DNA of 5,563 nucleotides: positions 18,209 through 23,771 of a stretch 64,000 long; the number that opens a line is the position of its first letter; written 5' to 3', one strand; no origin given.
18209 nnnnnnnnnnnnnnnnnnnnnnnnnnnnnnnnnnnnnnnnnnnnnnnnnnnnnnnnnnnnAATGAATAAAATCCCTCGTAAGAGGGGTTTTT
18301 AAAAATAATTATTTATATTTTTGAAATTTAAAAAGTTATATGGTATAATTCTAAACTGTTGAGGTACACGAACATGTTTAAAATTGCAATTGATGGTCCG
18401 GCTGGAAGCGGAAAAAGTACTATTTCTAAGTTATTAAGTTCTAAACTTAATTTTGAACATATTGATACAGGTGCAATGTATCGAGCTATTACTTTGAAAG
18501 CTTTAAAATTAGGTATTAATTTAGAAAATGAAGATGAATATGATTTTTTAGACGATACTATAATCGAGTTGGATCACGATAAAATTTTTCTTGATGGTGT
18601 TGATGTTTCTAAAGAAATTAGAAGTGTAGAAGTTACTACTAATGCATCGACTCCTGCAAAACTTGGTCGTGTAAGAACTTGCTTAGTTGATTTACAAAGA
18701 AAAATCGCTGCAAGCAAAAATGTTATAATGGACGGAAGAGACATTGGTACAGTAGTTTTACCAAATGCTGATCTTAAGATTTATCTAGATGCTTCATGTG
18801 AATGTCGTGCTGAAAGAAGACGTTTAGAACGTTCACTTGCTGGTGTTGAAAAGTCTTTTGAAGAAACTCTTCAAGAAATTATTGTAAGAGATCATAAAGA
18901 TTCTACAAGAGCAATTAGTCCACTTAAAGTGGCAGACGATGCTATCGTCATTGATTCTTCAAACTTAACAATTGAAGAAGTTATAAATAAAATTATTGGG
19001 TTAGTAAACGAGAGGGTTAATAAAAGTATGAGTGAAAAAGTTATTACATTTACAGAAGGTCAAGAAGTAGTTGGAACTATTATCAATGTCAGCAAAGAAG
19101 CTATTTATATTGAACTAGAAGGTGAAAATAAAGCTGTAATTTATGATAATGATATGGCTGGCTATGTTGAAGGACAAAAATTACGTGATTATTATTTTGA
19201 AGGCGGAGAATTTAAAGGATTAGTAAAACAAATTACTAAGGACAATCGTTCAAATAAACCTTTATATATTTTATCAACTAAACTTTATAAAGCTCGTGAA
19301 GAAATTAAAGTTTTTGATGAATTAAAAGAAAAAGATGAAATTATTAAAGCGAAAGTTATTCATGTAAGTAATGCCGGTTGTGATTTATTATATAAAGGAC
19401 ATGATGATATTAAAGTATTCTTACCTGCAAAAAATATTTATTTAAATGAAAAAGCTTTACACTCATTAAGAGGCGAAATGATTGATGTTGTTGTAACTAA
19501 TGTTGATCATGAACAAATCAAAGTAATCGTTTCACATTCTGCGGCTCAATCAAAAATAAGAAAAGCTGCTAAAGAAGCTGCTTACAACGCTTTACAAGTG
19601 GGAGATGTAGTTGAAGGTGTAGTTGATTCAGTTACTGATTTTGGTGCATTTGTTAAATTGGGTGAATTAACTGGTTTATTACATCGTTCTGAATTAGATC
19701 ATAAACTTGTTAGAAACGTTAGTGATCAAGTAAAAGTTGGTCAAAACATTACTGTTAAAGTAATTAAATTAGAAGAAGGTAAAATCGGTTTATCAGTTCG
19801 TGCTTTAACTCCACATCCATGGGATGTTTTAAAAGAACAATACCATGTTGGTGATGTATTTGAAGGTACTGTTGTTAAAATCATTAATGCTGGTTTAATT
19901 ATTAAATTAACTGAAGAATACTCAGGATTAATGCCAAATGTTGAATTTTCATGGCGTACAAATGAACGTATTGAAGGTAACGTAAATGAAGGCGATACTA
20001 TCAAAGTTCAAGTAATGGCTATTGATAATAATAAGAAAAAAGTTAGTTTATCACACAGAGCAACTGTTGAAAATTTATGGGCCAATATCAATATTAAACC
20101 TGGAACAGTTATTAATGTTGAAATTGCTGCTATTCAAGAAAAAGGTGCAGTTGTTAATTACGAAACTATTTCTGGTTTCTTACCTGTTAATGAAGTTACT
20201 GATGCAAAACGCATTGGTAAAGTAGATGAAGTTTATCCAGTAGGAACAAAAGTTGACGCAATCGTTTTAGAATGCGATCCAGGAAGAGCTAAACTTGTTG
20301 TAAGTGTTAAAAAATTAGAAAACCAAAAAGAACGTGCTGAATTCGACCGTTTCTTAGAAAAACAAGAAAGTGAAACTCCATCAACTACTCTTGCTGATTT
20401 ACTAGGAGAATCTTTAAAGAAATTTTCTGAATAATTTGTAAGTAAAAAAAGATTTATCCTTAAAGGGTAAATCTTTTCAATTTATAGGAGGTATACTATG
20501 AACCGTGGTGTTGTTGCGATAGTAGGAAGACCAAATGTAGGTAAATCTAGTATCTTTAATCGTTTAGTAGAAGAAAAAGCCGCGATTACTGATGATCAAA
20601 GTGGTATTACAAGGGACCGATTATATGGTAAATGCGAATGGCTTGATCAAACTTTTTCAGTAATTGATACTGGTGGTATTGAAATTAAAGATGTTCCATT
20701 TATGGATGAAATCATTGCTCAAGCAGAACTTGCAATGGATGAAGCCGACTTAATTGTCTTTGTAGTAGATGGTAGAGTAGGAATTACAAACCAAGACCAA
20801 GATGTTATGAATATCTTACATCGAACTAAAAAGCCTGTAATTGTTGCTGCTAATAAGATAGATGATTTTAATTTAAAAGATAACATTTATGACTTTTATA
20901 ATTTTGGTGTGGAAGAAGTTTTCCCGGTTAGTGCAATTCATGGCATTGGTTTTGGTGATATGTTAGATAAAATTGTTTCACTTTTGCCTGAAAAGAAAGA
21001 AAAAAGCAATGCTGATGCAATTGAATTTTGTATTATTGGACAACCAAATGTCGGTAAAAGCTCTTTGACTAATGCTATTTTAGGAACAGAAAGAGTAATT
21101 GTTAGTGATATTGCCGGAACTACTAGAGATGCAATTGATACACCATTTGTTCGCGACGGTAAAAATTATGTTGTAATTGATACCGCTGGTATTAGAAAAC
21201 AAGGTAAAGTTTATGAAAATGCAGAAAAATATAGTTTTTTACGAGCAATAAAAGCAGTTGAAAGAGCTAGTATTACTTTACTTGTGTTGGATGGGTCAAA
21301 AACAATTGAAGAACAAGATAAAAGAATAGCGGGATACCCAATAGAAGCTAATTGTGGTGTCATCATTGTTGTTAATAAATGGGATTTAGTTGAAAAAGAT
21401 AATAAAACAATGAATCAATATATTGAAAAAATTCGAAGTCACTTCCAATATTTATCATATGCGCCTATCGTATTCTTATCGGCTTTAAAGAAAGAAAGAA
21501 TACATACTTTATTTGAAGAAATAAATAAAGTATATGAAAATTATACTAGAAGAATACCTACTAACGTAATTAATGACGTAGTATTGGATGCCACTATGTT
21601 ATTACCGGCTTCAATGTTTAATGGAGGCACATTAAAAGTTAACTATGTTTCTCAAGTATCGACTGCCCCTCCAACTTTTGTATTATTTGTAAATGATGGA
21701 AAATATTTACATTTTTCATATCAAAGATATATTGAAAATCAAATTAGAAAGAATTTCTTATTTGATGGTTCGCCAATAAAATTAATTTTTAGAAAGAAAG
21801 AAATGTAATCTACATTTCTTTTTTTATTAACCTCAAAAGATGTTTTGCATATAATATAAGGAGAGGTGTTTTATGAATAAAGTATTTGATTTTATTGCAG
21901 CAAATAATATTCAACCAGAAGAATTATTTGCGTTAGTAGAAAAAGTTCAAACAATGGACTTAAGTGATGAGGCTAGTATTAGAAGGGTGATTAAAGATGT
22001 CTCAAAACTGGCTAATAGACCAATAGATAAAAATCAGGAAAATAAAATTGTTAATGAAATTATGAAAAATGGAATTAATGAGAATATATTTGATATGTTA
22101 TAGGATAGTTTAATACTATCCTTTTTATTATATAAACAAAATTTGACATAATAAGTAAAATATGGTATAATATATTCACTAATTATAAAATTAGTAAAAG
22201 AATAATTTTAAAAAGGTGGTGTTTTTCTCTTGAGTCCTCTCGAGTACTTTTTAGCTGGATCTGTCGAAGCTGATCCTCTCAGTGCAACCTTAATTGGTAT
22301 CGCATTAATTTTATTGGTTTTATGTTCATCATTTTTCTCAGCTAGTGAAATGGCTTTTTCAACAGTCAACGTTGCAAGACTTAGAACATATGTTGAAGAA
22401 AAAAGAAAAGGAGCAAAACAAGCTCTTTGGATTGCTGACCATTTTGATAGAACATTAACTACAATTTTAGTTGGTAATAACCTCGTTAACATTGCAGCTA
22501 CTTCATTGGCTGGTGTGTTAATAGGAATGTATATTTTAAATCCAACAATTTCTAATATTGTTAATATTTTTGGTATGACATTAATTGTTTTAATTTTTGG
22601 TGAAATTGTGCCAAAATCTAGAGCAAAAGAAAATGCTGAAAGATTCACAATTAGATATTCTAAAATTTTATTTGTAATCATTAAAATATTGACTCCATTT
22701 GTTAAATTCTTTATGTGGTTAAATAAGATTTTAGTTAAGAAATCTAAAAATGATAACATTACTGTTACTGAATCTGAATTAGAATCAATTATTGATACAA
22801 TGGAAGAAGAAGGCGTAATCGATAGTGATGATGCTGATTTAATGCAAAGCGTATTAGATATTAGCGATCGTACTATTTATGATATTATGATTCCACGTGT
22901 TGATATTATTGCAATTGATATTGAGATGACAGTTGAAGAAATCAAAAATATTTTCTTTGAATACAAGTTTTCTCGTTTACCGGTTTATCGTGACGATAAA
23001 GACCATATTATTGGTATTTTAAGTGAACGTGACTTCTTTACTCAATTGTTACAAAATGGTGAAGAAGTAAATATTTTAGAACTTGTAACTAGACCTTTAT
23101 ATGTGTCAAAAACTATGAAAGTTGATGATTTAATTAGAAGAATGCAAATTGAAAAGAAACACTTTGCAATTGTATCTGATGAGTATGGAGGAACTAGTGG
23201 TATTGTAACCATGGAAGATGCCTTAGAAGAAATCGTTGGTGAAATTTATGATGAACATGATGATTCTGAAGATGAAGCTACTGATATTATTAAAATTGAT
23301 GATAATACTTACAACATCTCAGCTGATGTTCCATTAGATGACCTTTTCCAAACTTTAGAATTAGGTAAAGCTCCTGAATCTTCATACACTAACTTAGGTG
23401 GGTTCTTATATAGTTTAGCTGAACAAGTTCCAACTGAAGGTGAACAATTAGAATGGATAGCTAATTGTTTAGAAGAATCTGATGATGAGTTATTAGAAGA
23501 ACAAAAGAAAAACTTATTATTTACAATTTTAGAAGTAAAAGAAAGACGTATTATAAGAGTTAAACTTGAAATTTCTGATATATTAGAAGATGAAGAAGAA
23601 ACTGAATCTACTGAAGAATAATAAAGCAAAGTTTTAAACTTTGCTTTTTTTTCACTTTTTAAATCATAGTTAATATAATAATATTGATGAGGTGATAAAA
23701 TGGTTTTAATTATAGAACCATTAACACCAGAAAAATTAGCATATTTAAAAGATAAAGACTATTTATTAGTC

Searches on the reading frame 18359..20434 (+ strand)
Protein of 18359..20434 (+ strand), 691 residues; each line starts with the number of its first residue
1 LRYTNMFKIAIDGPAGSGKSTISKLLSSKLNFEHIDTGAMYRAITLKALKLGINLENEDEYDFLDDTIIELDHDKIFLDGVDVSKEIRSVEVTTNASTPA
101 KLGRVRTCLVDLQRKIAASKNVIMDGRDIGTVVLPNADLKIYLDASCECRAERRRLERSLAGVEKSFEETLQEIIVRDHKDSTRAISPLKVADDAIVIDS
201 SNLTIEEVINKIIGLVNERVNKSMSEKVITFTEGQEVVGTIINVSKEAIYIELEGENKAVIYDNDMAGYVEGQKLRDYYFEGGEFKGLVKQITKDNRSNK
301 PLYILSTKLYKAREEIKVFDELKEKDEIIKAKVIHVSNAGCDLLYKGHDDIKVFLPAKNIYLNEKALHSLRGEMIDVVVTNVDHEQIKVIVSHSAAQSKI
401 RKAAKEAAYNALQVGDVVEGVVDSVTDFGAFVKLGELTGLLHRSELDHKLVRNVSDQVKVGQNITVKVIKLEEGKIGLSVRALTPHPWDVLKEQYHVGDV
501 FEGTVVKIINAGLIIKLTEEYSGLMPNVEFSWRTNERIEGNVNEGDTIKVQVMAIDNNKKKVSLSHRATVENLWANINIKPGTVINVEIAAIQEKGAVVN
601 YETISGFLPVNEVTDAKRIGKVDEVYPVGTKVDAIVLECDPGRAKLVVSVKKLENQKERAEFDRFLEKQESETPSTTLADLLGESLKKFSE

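Call 30: search_protein_families(library=pfam, proteins=[window:18359-20434:+], max_evalue=1e-8)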
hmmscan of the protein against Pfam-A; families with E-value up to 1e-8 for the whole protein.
window:18359-20434:+ (691 aa): 4 families
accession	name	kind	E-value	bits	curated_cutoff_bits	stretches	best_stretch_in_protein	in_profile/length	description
PF02224.24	Cytidylate_kin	-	2e-74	250.3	26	1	9-217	1-210/211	Cytidylate kinase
PF00575.29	S1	-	2.4e-43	146.8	22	2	413-480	3-73/74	S1 RNA binding domain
PF23459.1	S1_RRP5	-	3.7e-09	37.4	27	0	412-478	1-68/72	RRP5 S1 domain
PF13189.12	Cytidylate_kin2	-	6.5e-09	36.6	28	0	9-158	2-132/176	Cytidylate kinase-like family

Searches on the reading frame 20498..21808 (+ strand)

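Call 30: search_protein_families(library=pfam, proteins=[window:20498-21808:+], max_evalue=1e-8)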
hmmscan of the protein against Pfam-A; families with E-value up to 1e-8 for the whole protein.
window:20498-21808:+ (436 aa): 8 families
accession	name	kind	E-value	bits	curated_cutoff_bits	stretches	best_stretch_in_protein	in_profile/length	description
PF01926.29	MMR_HSR1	-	8.8e-57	190.5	21.9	2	6-120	2-113/113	50S ribosome-binding GTPase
PF14714.11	KH_dom-like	-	2.6e-28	98.6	27.3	1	352-432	1-81/81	KH-domain-like of EngA bacterial GTPase enzymes, C-terminal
PF02421.24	FeoB_N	-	8.6e-28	97.3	27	2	6-151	3-148/156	Ferrous iron transport protein B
PF00009.33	GTP_EFTU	-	1e-27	97.4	26.5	2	7-164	7-187/188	Elongation factor Tu GTP binding domain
PF04548.22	AIG1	-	1.5e-14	54.3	27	0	7-109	4-109/212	AIG1 family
PF00350.29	Dynamin_N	-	2e-11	44.6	27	0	179-210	3-33/168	Dynamin family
PF03193.22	RsgA_GTPase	-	2e-11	44.5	30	0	177-234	109-170/174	RsgA GTPase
PF08477.19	Roc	-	8.7e-09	36.1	27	0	6-122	2-119/119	Ras of Complex, Roc, domain of DAPkinase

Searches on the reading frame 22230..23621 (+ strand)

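Call 30: search_protein_families(library=pfam, proteins=[window:22230-23621:+], max_evalue=1e-8)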
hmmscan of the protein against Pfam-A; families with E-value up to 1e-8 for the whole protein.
window:22230-23621:+ (463 aa): 3 families
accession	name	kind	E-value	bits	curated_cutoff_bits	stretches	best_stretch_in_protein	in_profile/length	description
PF01595.25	CNNM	-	3.5e-47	160.9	28.4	1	25-200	2-180/181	Cyclin M transmembrane N-terminal domain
PF00571.33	CBS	-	3.6e-18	66.1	24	1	218-272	3-54/57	CBS domain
PF03471.22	CorC_HlyC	-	3.4e-14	53.1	27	1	355-448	2-79/81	Transporter associated domain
